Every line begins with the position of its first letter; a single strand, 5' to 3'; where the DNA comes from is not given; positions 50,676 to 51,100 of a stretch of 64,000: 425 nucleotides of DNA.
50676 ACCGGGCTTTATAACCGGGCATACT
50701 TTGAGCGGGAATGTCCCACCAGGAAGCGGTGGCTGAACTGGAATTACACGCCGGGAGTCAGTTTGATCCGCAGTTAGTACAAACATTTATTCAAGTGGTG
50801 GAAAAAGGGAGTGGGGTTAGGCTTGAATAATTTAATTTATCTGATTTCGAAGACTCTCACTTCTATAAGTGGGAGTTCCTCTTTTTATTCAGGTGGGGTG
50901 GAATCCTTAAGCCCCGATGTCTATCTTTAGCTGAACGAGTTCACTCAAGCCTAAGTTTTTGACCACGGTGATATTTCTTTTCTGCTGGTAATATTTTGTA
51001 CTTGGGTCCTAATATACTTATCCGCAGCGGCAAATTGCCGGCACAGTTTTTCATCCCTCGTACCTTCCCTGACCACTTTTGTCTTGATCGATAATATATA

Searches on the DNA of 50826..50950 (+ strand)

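Call 81: search_dna_similar(query=window:50826-50950:+, collection=plasmids, mode=distant, max_evalue=10, max_rows=30)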
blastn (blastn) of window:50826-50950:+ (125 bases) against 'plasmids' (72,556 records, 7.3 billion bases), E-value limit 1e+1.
Records with a match: 18; places in all: 27; records where one place covers at least 80% of the query: 0.
Best place of each record, by identity: 95-99% 2; 90-95% 5; 80-90% 10; 60-80% 1.
By first word of the organism name: Clostridium 17; Bacillus 1.
By predicted mobility (MOB-suite, as given by PLSDB): non-mobilizable 17; conjugative 1.
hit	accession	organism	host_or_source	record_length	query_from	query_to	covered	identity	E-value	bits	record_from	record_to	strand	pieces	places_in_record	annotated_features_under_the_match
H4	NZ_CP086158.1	Clostridium tagluense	single colony,Lamb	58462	4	51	38%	79.6%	3e-2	46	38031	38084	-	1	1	none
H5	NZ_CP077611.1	Clostridium estertheticum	single colony,bovine feces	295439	25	52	22%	96.4%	8e-3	47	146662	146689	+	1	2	none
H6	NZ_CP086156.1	Clostridium tagluense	single colony,Lamb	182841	24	53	24%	86.7%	4e+0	37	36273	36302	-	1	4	none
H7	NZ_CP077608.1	Clostridium tagluense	single colony,lamb meat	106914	24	53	24%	86.7%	4e+0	37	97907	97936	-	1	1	none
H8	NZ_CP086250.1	Clostridium estertheticum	single colony,beef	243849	25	52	22%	92.9%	9e-2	43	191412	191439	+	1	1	none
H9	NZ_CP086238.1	Clostridium estertheticum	single colony,bovine feces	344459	25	52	22%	92.9%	9e-2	43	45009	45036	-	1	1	none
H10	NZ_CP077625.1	Clostridium estertheticum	single colony,bovine feces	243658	25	52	22%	92.9%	9e-2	43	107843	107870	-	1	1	none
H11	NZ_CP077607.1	Clostridium tagluense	single colony,lamb meat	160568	25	52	22%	89.3%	4e+0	38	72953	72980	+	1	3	none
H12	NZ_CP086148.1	Clostridium estertheticum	horse,single colony,meat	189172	25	52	22%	89.3%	4e+0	38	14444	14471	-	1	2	none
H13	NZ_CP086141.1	Clostridium estertheticum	bovine,single colony,feces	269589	25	52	22%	89.3%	4e+0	38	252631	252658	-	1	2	none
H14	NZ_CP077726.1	Clostridium sp. CM027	single colony,sheep meat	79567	25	52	22%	89.3%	4e+0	38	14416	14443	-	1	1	none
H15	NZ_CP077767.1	Clostridium sp. CM028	single colony,lamb meat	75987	25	52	22%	89.3%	4e+0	38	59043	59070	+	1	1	none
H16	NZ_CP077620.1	Clostridium estertheticum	single colony,bovine feces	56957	24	51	22%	89.3%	4e+0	38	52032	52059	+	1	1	none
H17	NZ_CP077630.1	Clostridium estertheticum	single colony,bovine feces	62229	24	51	22%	89.3%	4e+0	38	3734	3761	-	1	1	none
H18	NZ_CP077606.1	Clostridium tagluense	single colony,lamb meat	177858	24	51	22%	89.3%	4e+0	38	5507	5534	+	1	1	none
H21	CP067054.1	Bacillus mycoides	soil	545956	29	51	18%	95.7%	4e+0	38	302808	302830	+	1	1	none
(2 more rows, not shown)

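Call 83: get_annotated_region(hit=H21, flank=1500)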
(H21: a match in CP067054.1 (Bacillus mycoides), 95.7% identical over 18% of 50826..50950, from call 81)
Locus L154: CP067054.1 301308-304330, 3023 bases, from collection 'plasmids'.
description: Bacillus mycoides strain JAS 83/3 plasmid pl546, complete sequence
organism: Bacillus mycoides (NCBI taxid 1405)
taxonomy: Bacteria; Bacillota; Bacilli; Bacillales; Bacillaceae; Bacillus; Bacillus mycoides
host: -; source: soil; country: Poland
typing (MOB-suite, as given by PLSDB): conjugative; replicon rep_cluster_1738; relaxase MOBP; mating-pair formation MPF_T
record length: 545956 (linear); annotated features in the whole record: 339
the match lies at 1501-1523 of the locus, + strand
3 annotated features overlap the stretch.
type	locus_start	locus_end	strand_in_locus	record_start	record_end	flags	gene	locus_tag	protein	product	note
CDS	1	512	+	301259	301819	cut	-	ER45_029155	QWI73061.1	hypothetical protein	-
CDS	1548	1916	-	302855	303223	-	-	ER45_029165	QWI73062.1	hypothetical protein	-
CDS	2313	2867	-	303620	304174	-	lepB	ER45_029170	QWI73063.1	signal peptidase I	-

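Call 84: get_annotated_region(hit=H5, flank=1500)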
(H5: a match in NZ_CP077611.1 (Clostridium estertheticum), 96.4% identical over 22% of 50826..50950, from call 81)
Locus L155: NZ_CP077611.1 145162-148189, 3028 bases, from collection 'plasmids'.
description: Clostridium estertheticum strain CF005 plasmid pCF005-A, complete sequence
organism: Clostridium estertheticum (NCBI taxid 238834)
taxonomy: Bacteria; Bacillota; Clostridia; Eubacteriales; Clostridiaceae; Clostridium; Clostridium estertheticum
host: -; source: single colony,bovine feces; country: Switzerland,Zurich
typing (MOB-suite, as given by PLSDB): non-mobilizable
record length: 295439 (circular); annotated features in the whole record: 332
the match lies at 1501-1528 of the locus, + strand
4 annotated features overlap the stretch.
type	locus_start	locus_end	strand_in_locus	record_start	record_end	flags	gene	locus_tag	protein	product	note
CDS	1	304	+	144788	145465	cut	-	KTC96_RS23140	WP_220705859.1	hypothetical protein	-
CDS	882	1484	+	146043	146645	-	-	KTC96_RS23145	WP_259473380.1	polysaccharide deacetylase family protein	GO:0005975 - carbohydrate metabolic process [Evidence IEA]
CDS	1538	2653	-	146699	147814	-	-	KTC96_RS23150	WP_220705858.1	hypothetical protein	-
CDS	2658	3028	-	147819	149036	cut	-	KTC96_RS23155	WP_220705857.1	hypothetical protein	-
